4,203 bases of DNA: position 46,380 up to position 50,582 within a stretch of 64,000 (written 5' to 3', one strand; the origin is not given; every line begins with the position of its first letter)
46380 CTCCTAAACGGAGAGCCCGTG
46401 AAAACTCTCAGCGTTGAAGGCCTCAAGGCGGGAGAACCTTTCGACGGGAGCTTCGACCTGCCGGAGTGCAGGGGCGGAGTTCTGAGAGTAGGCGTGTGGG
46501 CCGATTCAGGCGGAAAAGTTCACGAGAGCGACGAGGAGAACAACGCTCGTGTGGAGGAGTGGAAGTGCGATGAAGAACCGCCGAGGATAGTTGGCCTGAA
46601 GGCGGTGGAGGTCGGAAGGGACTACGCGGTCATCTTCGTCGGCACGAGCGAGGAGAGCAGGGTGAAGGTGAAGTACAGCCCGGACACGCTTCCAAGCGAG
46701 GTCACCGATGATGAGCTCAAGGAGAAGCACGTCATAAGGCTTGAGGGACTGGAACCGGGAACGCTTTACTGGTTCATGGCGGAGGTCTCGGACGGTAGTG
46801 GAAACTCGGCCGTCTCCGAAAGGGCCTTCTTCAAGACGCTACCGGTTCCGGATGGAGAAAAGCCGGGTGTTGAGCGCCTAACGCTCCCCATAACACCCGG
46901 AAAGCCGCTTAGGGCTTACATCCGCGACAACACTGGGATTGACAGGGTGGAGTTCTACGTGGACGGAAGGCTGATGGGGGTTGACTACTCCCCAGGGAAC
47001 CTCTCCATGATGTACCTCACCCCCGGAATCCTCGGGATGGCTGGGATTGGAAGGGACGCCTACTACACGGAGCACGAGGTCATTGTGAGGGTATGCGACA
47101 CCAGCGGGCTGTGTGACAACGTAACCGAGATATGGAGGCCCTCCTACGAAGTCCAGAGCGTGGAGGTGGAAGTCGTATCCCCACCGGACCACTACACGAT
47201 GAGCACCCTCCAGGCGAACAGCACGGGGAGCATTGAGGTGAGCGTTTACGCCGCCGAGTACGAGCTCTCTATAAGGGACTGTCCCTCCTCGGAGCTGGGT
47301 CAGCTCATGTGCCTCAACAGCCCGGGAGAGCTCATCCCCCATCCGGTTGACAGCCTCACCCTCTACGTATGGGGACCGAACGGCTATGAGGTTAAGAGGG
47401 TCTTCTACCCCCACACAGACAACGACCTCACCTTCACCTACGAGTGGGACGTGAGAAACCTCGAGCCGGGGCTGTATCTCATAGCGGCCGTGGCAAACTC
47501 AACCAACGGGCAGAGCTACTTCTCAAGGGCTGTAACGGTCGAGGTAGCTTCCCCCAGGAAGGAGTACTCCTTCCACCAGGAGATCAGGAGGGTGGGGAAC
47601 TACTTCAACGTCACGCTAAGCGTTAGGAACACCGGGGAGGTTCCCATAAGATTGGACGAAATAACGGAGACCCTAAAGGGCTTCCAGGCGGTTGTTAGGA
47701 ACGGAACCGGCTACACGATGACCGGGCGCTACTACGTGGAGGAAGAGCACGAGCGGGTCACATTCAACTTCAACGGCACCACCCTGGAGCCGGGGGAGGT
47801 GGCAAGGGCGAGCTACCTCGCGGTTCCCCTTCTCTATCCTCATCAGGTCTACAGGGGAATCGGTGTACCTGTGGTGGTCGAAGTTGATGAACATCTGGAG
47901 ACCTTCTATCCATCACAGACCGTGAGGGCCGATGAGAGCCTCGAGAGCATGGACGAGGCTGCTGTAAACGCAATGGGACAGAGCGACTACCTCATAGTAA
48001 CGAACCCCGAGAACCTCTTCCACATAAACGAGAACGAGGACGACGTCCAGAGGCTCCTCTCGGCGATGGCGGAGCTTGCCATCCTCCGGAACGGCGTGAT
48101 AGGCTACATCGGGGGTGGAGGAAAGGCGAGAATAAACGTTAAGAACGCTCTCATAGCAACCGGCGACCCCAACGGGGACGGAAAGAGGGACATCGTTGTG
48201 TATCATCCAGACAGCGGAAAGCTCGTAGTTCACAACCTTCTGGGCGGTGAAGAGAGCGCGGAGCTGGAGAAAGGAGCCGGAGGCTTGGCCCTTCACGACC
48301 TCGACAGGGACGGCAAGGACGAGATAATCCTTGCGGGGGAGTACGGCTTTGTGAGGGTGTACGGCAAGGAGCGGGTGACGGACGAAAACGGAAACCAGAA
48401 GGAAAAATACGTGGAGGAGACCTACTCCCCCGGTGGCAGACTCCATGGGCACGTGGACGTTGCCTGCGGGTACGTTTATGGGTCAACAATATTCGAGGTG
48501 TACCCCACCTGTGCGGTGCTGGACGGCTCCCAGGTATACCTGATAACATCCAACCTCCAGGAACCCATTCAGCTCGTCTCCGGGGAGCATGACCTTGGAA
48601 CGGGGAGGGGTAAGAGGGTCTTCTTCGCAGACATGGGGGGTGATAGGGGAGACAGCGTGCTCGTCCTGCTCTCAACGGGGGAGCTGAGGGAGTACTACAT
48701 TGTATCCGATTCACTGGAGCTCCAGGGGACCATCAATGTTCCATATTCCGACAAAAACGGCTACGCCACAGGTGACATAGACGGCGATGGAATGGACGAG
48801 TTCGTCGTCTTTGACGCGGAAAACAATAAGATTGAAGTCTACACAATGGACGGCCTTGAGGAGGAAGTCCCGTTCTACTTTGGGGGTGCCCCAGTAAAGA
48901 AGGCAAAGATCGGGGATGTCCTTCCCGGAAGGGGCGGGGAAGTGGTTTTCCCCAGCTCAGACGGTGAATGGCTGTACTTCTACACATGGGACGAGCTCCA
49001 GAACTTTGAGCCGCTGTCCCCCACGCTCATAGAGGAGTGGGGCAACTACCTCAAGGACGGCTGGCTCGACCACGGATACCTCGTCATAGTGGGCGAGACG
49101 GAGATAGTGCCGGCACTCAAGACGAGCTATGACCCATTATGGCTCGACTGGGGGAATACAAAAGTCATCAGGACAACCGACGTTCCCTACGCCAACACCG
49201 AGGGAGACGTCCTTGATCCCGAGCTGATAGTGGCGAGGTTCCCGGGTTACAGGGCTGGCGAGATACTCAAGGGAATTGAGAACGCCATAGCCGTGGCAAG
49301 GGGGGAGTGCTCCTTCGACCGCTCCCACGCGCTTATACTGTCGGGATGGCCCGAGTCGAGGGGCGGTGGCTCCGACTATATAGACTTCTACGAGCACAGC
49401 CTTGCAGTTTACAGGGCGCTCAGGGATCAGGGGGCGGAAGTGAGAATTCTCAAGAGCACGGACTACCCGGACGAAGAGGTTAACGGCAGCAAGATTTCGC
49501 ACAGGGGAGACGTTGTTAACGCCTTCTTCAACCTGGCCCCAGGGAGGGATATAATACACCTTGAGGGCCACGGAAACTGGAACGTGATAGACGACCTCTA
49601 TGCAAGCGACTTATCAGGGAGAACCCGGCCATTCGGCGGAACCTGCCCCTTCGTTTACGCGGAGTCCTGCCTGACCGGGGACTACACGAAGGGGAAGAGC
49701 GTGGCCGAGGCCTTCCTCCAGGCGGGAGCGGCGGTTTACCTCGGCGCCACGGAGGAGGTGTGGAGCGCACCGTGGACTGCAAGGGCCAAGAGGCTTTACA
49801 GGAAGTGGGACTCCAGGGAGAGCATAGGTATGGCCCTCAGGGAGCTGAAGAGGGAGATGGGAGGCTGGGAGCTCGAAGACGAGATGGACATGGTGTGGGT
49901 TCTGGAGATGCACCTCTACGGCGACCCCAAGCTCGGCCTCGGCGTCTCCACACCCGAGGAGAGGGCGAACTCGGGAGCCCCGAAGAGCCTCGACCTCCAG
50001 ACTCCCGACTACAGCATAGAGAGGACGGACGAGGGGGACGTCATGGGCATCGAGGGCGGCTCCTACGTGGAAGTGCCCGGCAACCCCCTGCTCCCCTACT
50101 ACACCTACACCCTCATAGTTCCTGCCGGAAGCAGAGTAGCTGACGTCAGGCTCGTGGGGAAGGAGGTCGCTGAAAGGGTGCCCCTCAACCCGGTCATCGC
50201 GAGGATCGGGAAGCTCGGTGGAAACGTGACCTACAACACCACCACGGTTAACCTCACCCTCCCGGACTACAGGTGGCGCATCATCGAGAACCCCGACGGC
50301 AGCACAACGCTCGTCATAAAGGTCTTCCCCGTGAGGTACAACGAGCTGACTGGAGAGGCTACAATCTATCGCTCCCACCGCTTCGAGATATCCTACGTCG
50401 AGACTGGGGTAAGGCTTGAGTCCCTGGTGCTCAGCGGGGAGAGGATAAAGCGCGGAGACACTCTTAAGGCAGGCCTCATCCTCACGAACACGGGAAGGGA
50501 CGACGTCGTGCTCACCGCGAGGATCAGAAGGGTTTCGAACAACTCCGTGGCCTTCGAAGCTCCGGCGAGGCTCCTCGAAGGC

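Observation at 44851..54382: Two-gene locus for giant surface proteins combining beta-helix, CARDB, FG-GAP, protease-like and PKD modules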

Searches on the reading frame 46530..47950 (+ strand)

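Call 59: search_protein_families(library=pfam, proteins=[window:46530-47950:+], max_evalue=10)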
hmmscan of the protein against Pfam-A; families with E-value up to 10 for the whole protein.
window:46530-47950:+ (473 aa): 5 families
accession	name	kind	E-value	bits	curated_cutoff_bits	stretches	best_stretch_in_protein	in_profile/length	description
PF17957.7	Big_7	-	6e-06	27.3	24.1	1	127-154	22-49/70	Bacterial Ig domain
PF00041.27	fn3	-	0.0036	17.9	25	1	42-98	29-80/84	Fibronectin type III domain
PF16656.11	Pur_ac_phosph_N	-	0.0083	17.1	30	1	62-103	56-93/93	Purple acid Phosphatase, N-terminal domain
PF14524.12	Wzt_C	-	0.069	13.6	30.4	1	275-340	58-130/143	Wzt C-terminal domain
PF25077.1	DUF7800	-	0.081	13.5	27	1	28-82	13-67/89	Domain of unknown function (DUF7800)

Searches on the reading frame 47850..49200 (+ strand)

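Call 59: search_protein_families(library=pfam, proteins=[window:47850-49200:+], max_evalue=10)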
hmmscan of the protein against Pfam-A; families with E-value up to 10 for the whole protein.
window:47850-49200:+ (450 aa): 4 families
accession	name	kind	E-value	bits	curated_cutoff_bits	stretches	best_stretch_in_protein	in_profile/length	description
PF13517.12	FG-GAP_3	-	1.9e-08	35.2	26.9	3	106-160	1-60/61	FG-GAP-like repeat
PF01839.29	FG-GAP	-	1.6e-07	31.5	22.1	3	102-121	5-24/37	FG-GAP repeat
PF23743.1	Beta-prop_BBS7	-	0.0034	17.2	27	1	144-187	222-264/299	BBS7 beta-propeller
PF14783.12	BBS2_Mid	-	0.0053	17.3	27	1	146-183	2-39/108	Ciliary BBSome complex subunit 2, middle region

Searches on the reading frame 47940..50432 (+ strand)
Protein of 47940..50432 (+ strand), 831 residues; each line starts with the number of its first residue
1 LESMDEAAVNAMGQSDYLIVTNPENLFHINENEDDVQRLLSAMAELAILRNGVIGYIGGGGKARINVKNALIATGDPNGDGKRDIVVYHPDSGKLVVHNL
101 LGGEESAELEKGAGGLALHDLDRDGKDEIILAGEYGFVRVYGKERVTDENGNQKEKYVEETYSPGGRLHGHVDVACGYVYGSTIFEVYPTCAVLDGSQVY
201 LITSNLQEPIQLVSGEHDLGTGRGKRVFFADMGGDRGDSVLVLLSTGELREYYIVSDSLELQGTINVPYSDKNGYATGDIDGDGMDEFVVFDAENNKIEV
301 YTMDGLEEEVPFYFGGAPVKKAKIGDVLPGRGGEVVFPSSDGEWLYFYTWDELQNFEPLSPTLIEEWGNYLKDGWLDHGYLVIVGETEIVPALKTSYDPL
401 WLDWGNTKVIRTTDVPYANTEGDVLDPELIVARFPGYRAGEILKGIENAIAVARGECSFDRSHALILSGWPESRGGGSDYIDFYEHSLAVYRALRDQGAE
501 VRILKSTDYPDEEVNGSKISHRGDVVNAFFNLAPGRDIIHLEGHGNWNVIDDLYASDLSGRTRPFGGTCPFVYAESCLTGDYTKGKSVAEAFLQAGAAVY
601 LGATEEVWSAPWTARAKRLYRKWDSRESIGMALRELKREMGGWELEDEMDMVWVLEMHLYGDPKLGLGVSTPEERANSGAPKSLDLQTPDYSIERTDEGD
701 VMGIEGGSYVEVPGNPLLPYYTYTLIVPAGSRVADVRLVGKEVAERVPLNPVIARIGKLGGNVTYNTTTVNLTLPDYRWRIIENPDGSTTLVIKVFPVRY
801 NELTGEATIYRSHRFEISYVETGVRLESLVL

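Call 54: predict_structure(alignment_id=A2)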
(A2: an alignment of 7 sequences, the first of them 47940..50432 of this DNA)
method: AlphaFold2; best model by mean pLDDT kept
length: 831 residues; sequences in the alignment: 7
mean_pLDDT: 66.1   pTM: 0.45
mean pLDDT of the five models: 66.1, 62.6, 62.0, 60.4, 53.0
residues with pLDDT >= 90: 29; 70-90: 413; 50-70: 197; < 50: 192
segments of 3 or more residues with pLDDT < 50: 1-15, 56-61, 206-212, 356-429, 471-477, 545-550, 582-584, 606-613, 641-655, 668-679, 756-772, 822-831
pLDDT, mean of each block of 10 residues (from residue 1): 34 52 54 68 68 47 66 83 81 79 69 85 83 75 80 77 54 78 61 76 57 55 74 72 88 75 87 83 84 83 87 57 70 72 71 50 31 35 35 25 27 27 34 65 82 74 80 45 72 85 80 63 81 88 53 73 82 68 60 87 52 65 74 68 32 51 63 33 84 81 82 76 75 79 86 52 34 70 62 87 79 83 37 25
secondary structure, 60 per line:
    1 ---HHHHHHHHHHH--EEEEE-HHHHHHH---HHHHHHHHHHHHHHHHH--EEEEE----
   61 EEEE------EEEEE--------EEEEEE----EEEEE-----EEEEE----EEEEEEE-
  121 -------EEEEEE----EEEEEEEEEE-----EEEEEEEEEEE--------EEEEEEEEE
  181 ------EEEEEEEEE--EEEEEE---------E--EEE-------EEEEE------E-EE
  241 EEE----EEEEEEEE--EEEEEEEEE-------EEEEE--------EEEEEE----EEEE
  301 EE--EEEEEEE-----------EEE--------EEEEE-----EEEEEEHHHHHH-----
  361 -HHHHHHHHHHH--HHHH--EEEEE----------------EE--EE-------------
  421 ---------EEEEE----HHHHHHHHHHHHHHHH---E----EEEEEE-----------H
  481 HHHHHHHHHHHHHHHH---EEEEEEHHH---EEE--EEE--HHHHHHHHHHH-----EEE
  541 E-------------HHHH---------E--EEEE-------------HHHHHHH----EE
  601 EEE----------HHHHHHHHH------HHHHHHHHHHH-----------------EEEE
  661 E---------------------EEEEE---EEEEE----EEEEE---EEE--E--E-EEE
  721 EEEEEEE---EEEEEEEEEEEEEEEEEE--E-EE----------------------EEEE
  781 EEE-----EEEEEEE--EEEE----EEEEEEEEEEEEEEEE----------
elements in order (helices of 4 or more, strands of 3 or more residues): H4-14 E17-21 H23-29 H33-49 E52-56 E61-64 E71-75 E84-89 E94-98 E104-108 E113-119 E128-133 E138-147 E153-163 E172-180 E187-195 E198-203 E216-218 E226-230 E239-243 E248-255 E258-266 E274-278 E287-292 E297-302 E305-311 E323-325 E334-338 E344-349 H350-355 H362-372 H375-378 E381-385 E430-434 H439-454 E463-468 H480-496 E500-505 E512-514 E517-519 H522-532 E538-541 H555-558 E571-574 H588-594 E599-603 H614-622 H629-639 E657-661 E683-687 E691-695 E700-704 E708-710 E718-727 E731-748 E777-783 E789-795 E798-801 E806-821

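Call 58: fold_search(model_id=the predicted structure, library=pdb)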
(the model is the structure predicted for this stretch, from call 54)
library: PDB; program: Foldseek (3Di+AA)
matches with E <= 10: 1299; with E <= 0.001: 360
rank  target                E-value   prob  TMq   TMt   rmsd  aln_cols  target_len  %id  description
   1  9van_B                1.3e-10  1.00  0.25  0.49   5.4       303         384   15  Cryo-EM structure of human full length KICSTOR complex (state 2) (released 2025-11-12)
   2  9v80_B                2.2e-10  1.00  0.25  0.49  11.7       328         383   16  Cryo-EM structure of KICSTOR CCC complex (state 4) (released 2025-11-12)
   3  9o5a_G                2.9e-10  1.00  0.26  0.51  11.2       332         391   15  The KICSTOR-GATOR1 complex (released 2026-02-18)
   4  9v9n_B                5.9e-10  1.00  0.24  0.47  12.2       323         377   14  Cryo-EM structure of KICSTOR CCC complex (state 5) (released 2025-11-12)
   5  9v6e_B                1.9e-09  1.00  0.26  0.50   5.3       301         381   15  Cryo-EM structure of human full length KICSTOR complex (state 1) (released 2025-11-12)
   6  6voa_B                4.3e-09  1.00  0.25  0.32  19.5       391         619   14  Cryo-EM structure of the BBSome-ARL6 complex (released 2020-06-24)
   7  9v86_B                5.8e-09  1.00  0.25  0.48  12.0       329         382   15  Cryo-EM structure of KICSTOR CCC complex (state 3) (released 2025-11-12)
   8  6vbu_2                1.5e-08  1.00  0.26  0.32  18.3       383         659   14  Structure of the bovine BBSome complex (released 2020-01-29)
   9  6vbu_7                4.2e-08  1.00  0.23  0.27  14.8       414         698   16  Structure of the bovine BBSome complex (released 2020-01-29)
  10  6xg7                  3.5e-07  1.00  0.22  0.56   7.0       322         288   16  1.3 A Resolution Structure of the of the NHL Repeat Region of D. melanogaster Thin (released 2020-12-16)
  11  6d69                  1.1e-06  1.00  0.22  0.54   7.0       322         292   16  Crystal Structure of the NHL Repeat Region of D. melanogaster Thin (released 2019-04-24)
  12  6voa_C                1.3e-06  1.00  0.23  0.28  15.0       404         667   15  Cryo-EM structure of the BBSome-ARL6 complex (released 2020-06-24)
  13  6vnw_C                1.4e-06  1.00  0.23  0.28  15.0       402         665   15  Cryo-EM structure of apo-BBSome (released 2020-07-01)
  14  6vyc_B                1.4e-06  1.00  0.20  0.41  12.4       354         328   14  Crystal structure of WD-repeat domain of human WDR91 (released 2020-03-25)
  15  8g66_A                1.7e-06  1.00  0.16  0.17  15.3       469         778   11  Structure with SJ3149 (released 2023-12-13)
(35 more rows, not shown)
